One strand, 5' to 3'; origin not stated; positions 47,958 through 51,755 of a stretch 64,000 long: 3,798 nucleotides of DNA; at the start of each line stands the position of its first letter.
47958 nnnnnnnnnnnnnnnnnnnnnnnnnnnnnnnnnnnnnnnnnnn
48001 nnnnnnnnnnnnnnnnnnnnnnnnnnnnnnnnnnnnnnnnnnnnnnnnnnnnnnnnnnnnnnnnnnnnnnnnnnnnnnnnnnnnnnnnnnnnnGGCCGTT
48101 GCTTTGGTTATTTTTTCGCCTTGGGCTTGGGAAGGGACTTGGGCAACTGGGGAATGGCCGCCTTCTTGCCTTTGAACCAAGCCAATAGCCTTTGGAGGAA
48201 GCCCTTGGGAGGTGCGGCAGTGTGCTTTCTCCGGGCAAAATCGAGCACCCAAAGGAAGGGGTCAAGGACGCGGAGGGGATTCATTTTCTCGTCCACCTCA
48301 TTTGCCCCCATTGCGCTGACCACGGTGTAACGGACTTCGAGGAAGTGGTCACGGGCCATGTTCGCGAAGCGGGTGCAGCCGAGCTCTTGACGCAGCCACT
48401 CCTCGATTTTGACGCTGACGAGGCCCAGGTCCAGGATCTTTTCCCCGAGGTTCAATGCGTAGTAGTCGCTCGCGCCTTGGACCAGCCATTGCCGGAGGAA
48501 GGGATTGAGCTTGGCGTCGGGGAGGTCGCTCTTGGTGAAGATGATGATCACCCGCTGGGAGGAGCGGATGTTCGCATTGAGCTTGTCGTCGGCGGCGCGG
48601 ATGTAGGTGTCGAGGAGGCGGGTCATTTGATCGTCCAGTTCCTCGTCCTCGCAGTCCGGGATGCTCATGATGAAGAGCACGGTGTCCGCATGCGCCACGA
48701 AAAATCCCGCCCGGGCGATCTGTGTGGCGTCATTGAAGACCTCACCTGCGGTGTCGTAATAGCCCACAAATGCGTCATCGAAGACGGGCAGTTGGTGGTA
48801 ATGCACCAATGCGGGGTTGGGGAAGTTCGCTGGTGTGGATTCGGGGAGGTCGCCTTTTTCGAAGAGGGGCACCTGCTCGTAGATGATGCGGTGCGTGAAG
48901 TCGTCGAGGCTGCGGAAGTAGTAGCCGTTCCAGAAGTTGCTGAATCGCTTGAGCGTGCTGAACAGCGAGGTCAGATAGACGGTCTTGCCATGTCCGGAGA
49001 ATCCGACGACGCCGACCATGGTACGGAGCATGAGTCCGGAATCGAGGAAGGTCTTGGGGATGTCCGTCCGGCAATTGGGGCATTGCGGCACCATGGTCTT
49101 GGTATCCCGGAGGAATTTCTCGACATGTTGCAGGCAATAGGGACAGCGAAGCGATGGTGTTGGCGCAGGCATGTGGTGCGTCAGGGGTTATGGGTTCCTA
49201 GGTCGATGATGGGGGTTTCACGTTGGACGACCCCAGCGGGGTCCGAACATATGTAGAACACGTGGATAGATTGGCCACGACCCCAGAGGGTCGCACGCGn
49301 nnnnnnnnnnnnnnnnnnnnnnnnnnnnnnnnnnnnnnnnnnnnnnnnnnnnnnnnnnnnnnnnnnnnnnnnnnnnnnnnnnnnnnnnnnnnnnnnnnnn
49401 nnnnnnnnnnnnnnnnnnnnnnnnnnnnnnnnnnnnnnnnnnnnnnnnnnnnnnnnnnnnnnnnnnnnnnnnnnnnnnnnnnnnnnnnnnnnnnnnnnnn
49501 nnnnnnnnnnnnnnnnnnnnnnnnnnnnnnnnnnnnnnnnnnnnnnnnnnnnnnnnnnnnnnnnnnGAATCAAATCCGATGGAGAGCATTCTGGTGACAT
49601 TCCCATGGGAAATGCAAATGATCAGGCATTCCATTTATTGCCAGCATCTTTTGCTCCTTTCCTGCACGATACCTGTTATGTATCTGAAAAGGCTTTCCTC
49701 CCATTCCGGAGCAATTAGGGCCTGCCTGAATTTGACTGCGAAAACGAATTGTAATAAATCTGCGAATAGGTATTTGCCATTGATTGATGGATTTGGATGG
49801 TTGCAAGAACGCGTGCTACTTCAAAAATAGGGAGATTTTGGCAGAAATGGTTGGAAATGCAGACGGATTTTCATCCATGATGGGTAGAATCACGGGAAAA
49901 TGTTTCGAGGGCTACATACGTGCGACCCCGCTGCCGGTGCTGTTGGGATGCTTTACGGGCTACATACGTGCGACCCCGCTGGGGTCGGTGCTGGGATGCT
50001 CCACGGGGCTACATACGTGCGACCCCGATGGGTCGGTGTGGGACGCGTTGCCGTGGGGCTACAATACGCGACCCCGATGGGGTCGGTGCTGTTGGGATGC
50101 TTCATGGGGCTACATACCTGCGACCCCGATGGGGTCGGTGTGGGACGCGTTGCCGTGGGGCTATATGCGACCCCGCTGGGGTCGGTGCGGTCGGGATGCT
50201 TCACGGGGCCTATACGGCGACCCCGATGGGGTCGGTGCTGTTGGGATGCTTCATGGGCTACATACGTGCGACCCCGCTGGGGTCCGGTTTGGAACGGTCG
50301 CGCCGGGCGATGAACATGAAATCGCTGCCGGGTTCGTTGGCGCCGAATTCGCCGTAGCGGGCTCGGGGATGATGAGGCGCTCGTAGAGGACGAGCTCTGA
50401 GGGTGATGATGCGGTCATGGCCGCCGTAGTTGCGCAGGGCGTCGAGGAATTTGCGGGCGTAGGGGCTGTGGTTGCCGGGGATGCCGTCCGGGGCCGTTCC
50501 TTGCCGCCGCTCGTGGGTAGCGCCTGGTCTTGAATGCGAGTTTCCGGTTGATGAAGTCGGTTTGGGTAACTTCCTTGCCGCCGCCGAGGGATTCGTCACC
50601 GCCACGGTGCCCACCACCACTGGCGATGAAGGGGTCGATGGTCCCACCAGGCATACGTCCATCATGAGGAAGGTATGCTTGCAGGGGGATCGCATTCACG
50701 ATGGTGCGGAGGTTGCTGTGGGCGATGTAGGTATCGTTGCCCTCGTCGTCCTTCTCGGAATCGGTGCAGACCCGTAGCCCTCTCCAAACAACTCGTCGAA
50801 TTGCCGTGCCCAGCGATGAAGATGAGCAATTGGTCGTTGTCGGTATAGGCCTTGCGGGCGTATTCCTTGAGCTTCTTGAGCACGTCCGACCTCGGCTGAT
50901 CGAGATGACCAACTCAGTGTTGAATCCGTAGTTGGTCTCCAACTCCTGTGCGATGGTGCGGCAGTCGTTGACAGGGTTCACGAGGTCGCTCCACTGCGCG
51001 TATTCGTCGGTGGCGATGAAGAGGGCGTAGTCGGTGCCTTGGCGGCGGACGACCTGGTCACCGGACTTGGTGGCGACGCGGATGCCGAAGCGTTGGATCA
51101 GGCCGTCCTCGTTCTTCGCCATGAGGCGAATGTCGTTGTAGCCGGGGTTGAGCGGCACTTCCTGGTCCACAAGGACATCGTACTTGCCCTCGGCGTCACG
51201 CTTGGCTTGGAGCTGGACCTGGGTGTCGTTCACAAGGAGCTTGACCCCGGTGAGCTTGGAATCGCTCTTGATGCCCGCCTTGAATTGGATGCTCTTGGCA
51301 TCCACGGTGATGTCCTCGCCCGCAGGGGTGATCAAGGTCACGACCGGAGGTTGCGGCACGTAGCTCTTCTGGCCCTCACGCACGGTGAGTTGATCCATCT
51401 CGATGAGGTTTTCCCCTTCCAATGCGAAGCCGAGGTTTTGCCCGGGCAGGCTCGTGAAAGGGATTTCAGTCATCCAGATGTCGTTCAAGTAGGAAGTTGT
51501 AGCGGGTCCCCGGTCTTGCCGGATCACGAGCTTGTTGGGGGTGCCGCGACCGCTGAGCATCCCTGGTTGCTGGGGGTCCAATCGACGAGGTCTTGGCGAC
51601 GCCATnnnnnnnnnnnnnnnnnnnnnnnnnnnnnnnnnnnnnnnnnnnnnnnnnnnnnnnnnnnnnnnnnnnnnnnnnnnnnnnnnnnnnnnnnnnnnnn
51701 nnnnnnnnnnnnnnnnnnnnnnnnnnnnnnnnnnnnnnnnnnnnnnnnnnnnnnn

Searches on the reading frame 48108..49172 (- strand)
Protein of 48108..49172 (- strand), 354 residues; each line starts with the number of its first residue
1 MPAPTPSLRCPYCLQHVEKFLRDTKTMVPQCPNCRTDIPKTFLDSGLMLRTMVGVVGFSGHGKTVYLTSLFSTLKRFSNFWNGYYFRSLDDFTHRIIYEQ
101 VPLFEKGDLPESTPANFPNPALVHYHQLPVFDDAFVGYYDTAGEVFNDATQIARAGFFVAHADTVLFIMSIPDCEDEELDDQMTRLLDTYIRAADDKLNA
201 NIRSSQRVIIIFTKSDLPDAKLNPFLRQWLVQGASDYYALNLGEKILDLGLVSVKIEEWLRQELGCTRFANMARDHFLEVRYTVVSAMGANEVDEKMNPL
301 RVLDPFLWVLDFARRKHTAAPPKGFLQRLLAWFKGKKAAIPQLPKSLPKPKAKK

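Call 4: search_protein_families(library=pfam, proteins=[window:48108-49172:-], max_evalue=1)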
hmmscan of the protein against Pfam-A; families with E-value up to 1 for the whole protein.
window:48108-49172:- (354 aa): 3 families
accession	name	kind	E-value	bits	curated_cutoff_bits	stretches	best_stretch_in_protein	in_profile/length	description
PF19993.5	DO-GTPase2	-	2.5e-10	40.9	27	1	52-225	2-179/226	Double-GTPase 2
PF04317.18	DUF463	-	0.0011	18.4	25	1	53-76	3-26/443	YcjX-like family, DUF463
PF04665.18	Pox_A32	-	0.0064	16.4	22.8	1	54-76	17-39/242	Poxvirus A32 protein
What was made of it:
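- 48108..49172 (-): Zinc-ribbon DO-GTPase2. It has one N-terminal ZnR (CPYC...CPNC), P-loop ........, DTAGE and TKSD motifs. Pfam PF19993, 40.9 bits against a cutoff of 27 (call 4).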

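Call 5: search_protein_families(library=ncbifam, proteins=[window:48108-49172:-], max_evalue=1)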
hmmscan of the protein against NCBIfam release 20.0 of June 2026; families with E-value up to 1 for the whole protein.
window:48108-49172:- (354 aa): 1 family
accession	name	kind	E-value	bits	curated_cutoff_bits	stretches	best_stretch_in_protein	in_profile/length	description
TIGR02605.1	CxxC_CxxC_SSSS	subfamily_domain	0.12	12.5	31.3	1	9-42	7-41/52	FmdB family zinc ribbon protein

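Call 6: search_protein_families(library=padloc, proteins=[window:48108-49172:-], max_evalue=1)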
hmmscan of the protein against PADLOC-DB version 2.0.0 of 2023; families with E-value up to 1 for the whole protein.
window:48108-49172:- (354 aa): 1 family
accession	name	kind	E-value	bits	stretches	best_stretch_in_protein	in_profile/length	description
PDLC01055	HerA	-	0.072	9.9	1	48-74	155-181/532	Type III coevolved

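Call 69: find_related_loci(query=A6, collection=metagenome_contigs, flank=10000)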
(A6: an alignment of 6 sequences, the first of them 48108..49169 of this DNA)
Query A6 (353 aa) in metagenome_contigs; peptide patterns used: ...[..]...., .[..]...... (x = any residue, [..] = any of these).
318 stretches matched a pattern; 28 encode a relative of the query (tblastn E <= 1e-3); 28 distinct loci.
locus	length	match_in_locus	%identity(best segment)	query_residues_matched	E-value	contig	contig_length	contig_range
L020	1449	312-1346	60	6-348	2e-158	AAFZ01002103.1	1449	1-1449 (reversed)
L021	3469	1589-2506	49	8-313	2e-107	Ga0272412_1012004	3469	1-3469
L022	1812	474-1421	40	8-308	2e-70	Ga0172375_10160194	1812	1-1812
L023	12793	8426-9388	40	7-315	5e-67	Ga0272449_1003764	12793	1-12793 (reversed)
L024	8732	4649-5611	39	7-315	1e-66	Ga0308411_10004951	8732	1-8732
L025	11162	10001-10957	39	9-315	2e-65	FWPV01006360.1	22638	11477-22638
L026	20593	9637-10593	38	7-315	1e-64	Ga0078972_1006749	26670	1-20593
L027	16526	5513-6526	36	7-339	1e-63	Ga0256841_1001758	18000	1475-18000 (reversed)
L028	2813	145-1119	35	7-331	1e-61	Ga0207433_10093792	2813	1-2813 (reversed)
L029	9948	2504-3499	36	7-328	2e-59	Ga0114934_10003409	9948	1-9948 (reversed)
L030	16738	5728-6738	35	6-330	6e-59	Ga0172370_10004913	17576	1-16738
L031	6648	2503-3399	34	9-310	2e-43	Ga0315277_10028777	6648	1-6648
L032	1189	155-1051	33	9-310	1e-45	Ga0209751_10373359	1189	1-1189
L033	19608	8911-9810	31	9-309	1e-40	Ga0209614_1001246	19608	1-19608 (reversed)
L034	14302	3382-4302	31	6-315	4e-40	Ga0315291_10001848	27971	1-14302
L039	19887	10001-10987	28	6-312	3e-35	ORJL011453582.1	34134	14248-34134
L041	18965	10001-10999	32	6-309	1e-33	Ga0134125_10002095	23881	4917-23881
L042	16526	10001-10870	30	29-304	3e-36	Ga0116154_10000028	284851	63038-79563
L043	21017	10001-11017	30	6-315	4e-33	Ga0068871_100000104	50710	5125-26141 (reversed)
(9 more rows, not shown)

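Call 71: search_protein_families(library=pfam, proteins=[L043:8530-9966:+, L039:7256-9322:+, L041:8453-9940:+, L042:8148-9830:+, L023:4354-6639:+, L026:7540-9030:+, L029:1053-2498:+, L030:2608-4134:+, L027:9847-10962:+, L042:5326-6480:+], max_evalue=0.001)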
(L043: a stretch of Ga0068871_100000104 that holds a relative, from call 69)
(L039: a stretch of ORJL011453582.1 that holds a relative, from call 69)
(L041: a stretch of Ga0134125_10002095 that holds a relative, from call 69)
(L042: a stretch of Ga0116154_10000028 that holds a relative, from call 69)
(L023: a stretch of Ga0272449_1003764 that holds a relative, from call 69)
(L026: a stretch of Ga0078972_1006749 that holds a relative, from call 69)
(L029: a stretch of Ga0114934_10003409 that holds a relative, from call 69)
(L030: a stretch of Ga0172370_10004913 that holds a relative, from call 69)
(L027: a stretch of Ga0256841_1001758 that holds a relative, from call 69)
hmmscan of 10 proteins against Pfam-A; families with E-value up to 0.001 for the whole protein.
L043:8530-9966:+ (479 aa): 0 families

L039:7256-9322:+ (689 aa): 1 family
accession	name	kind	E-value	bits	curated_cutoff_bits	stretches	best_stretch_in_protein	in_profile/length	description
PF20013.4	GAP1-N2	-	2.3e-09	37.8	24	1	25-138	2-123/139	GTPase-associated protein 1, N-terminal domain type 2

L041:8453-9940:+ (496 aa): 1 family
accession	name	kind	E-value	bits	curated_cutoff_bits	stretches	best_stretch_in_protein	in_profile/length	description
PF20013.4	GAP1-N2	-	0.00024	21.6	24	0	81-141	66-125/139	GTPase-associated protein 1, N-terminal domain type 2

L042:8148-9830:+ (561 aa): 1 family
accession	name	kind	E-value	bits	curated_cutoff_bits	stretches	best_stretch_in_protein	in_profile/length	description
PF13559.11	DUF4129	-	0.0002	21.8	24.8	0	352-402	9-59/69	Domain of unknown function (DUF4129)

L023:4354-6639:+ (762 aa): 25 families
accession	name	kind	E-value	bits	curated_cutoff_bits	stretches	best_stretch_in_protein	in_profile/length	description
PF13646.12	HEAT_2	-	2.2e-115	377.6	27.7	9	352-435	2-87/88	HEAT repeats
PF03130.22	HEAT_PBS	-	2e-65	210.1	20.9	2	458-483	1-26/27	PBS lyase HEAT-like repeat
PF02985.28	HEAT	-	8.4e-62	199.6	23.5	1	381-407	1-27/31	HEAT repeat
PF13513.12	HEAT_EZ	-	1.7e-34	118.1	27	0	255-282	28-55/55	HEAT-like repeat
PF00514.29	Arm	-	4.4e-18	65.1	20.6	0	570-599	7-36/41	Armadillo/beta-catenin-like repeat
PF21581.3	SCD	-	5.2e-15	56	27.5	0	352-376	33-57/75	Stromalin conservative domain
PF12717.13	Cnd1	-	5.6e-15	56.2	26.4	0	257-289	23-50/162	non-SMC mitotic condensation complex subunit 1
PF01602.26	Adaptin_N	-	4.9e-13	48.9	37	1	442-532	265-362/524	Adaptin N terminal region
PF12755.13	Vac14_Fab1_bd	-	4.3e-11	43.7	22.1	0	380-440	27-86/97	Vacuolar 14 Fab1-binding region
PF24714.1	TOR1L1_N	-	7.3e-11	42.4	43.3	0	123-283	82-239/281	TORTIFOLIA1 N-terminal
PF14663.11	RasGEF_N_2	-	5.3e-10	40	27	0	379-411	4-36/108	Rapamycin-insensitive companion of mTOR RasGEF_N domain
PF22646.2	PPP2R1A-like_HEAT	-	7.3e-10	39.6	27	0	259-296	11-52/78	PPP2R1A-like HEAT repeat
PF25786.1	HEAT_GCN1_C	-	1.2e-07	32.4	27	0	349-377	67-95/151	GCN1-like, C-terminal HEAT repeats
PF25767.1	ARM_TBCD_2nd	-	1e-06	28.8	29.7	0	122-151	76-105/245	Tubulin-specific chaperone D-like, ARM repeats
PF10363.15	RTP1_C1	-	1.3e-06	28.9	25.9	0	289-378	33-100/112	Required for nuclear transport of RNA pol II C-terminus 1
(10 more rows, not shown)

L026:7540-9030:+ (497 aa): 32 families (the best 25 are shown)
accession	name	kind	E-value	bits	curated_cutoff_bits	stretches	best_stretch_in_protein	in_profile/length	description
PF13646.12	HEAT_2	-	1.9e-79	262.5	27.7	5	151-234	3-88/88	HEAT repeats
PF02985.28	HEAT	-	1.5e-56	183.4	23.5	4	181-207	3-29/31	HEAT repeat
PF03130.22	HEAT_PBS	-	5.2e-44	144.1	20.9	5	303-329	1-27/27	PBS lyase HEAT-like repeat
PF13513.12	HEAT_EZ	-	7.8e-34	116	27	2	60-104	1-55/55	HEAT-like repeat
PF24714.1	TOR1L1_N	-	2e-30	106.6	43.3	1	111-144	206-239/281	TORTIFOLIA1 N-terminal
PF12717.13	Cnd1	-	7.1e-22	78.6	26.4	2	211-301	23-109/162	non-SMC mitotic condensation complex subunit 1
PF00514.29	Arm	-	8.1e-20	70.6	20.6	0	145-174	10-39/41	Armadillo/beta-catenin-like repeat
PF01602.26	Adaptin_N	-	7.2e-16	58.3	37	2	183-297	84-197/524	Adaptin N terminal region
PF25786.1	HEAT_GCN1_C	-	4.9e-15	56.3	27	0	287-345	27-94/151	GCN1-like, C-terminal HEAT repeats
PF25767.1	ARM_TBCD_2nd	-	4.3e-11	43.1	29.7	0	231-314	16-104/245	Tubulin-specific chaperone D-like, ARM repeats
PF21581.3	SCD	-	4.2e-10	40.2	27.5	0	215-255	36-72/75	Stromalin conservative domain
PF24987.1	HEAT_EF3_N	-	7.4e-10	39.5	32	0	77-143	65-131/169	EF3 N-terminal HEAT repeat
PF25151.1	TPR_Trm732_C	-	1.1e-09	38.8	27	0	112-143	93-124/159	Trm732, C-terminal TPR repeats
PF21547.3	TTI1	-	1.5e-09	38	27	0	182-208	3-29/90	TELO2-interacting protein 1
PF05004.19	IFRD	-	1.8e-08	34.1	25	0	114-141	212-239/306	Interferon-related developmental regulator (IFRD)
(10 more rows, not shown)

L029:1053-2498:+ (482 aa): 0 families

L030:2608-4134:+ (509 aa): 0 families

L027:9847-10962:+ (372 aa): 2 families
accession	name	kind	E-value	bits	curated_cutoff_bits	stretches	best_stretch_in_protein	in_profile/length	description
PF13646.12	HEAT_2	-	3.1e-13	50.2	27.7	2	56-132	12-87/88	HEAT repeats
PF03130.22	HEAT_PBS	-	9.4e-09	35.4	20.9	1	60-86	1-27/27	PBS lyase HEAT-like repeat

L042:5326-6480:+ (385 aa): 0 families

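Call 82: search_protein_families(library=pfam, proteins=[L023:7815-8429:+, L023:11252-12178:+, L023:247-2091:+, L023:2073-3104:+, L023:3049-3696:+, L023:3815-4216:+, L029:1116-2501:+, L023:6626-7822:+, L030:4768-6744:+, L030:6751-9141:+], max_evalue=0.01)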
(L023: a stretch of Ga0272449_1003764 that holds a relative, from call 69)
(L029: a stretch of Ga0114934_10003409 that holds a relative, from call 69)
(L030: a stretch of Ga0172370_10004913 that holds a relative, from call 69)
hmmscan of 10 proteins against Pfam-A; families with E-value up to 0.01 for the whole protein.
L023:7815-8429:+ (204 aa): 2 families
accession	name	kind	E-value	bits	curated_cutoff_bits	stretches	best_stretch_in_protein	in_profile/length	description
PF13353.11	Fer4_12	-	6.4e-39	133.8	22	1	13-149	1-136/137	4Fe-4S single cluster domain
PF04055.27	Radical_SAM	-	1.6e-10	41.9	29.5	1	22-127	2-98/166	Radical SAM superfamily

L023:11252-12178:+ (308 aa): 3 families
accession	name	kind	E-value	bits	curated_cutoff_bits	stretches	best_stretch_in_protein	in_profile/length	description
PF09432.15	THP2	-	0.0034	17.9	28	1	66-147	24-104/129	Tho complex subunit THP2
PF12205.13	GIT1_C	-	0.004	17.8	25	0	89-166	2-74/110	G protein-coupled receptor kinase-interacting protein 1 C term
PF06133.16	Com_YlbF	-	0.0067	17.3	23.9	1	107-172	27-92/105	Control of competence regulator ComK, YlbF/YmcA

L023:247-2091:+ (614 aa): 14 families
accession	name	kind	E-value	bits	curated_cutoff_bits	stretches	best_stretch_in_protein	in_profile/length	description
PF07724.20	AAA_2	-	6.5e-54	182.9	27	1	319-502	1-163/166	AAA domain (Cdc48 subfamily)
PF07728.20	AAA_5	-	4.7e-10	40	22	1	325-447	3-127/139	AAA domain (dynein-related subfamily)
PF00004.35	AAA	-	5.3e-09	37.1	21.2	1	325-433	2-108/131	ATPase family associated with various cellular activities (AAA)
PF00158.32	Sigma54_activat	-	2.1e-06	28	20.2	1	318-431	19-131/168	Sigma-54 interaction domain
PF06414.18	Zeta_toxin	-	0.00015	21.7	22.3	1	318-364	14-58/199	Zeta toxin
PF13173.12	AAA_14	-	0.00024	21.5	27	1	323-440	4-103/129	AAA domain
PF20720.3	nSTAND3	-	0.00025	21.2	27.2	0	323-356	19-52/155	Novel STAND NTPase 3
PF06309.17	Torsin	-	0.00034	21.1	27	1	282-347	21-79/127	Torsin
PF04851.21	ResIII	-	0.0013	19.1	22.5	1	291-349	8-51/164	Type III restriction enzyme, res subunit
PF13401.12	AAA_22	-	0.002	18.9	27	0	323-422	7-111/130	AAA domain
PF13479.12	AAA_24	-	0.002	18.5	27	1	323-411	4-82/195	AAA domain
PF02367.23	TsaE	-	0.0022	18.4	26.6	0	315-345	15-45/128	Threonylcarbamoyl adenosine biosynthesis protein TsaE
PF05729.18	NACHT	-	0.0029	17.9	26.7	0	324-343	3-22/167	NACHT domain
PF01078.27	Mg_chelatase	-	0.0084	16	20.3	0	324-351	25-52/207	Magnesium chelatase, subunit ChlI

L023:2073-3104:+ (343 aa): 0 families

L023:3049-3696:+ (215 aa): 1 family
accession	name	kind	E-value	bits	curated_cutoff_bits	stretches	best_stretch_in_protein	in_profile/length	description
PF03781.23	FGE-sulfatase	-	0.00087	19.5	23.3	1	31-115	35-118/255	Sulfatase-modifying factor enzyme 1-like domain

L023:3815-4216:+ (133 aa): 0 families

L029:1116-2501:+ (461 aa): 0 families

L023:6626-7822:+ (398 aa): 0 families

L030:4768-6744:+ (658 aa): 2 families
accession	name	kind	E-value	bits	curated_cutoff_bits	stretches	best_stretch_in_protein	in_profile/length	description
PF07752.16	S-layer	-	3.8e-15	56.1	30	2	28-118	101-199/259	S-layer protein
PF19993.5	DO-GTPase2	-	0.00015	22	27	1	365-549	2-193/226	Double-GTPase 2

L030:6751-9141:+ (796 aa): 1 family
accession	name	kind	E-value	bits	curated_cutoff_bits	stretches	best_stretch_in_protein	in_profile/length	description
PF08343.15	RNR_N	-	0.00054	20.4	29.4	0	660-720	17-79/82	Ribonucleotide reductase N-terminal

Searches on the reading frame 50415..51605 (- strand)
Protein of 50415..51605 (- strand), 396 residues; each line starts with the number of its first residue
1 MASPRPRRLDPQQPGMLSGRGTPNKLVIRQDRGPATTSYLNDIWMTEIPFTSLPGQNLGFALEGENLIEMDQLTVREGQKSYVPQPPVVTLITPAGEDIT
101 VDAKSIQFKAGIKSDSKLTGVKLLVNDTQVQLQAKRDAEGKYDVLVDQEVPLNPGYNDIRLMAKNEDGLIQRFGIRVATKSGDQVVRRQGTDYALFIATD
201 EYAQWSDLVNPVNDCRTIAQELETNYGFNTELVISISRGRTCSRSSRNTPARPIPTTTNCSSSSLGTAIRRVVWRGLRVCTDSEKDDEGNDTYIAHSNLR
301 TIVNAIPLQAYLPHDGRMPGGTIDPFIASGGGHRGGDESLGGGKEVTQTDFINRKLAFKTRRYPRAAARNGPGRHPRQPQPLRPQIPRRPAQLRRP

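Call 32: search_protein_families(library=pfam, proteins=[window:50415-51605:-], max_evalue=0.01)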
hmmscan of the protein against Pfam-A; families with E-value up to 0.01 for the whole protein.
window:50415-51605:- (396 aa): 1 family
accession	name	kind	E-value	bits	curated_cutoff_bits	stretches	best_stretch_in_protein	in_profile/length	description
PF17957.7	Big_7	-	0.0017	19.4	24.1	1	87-154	1-63/70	Bacterial Ig domain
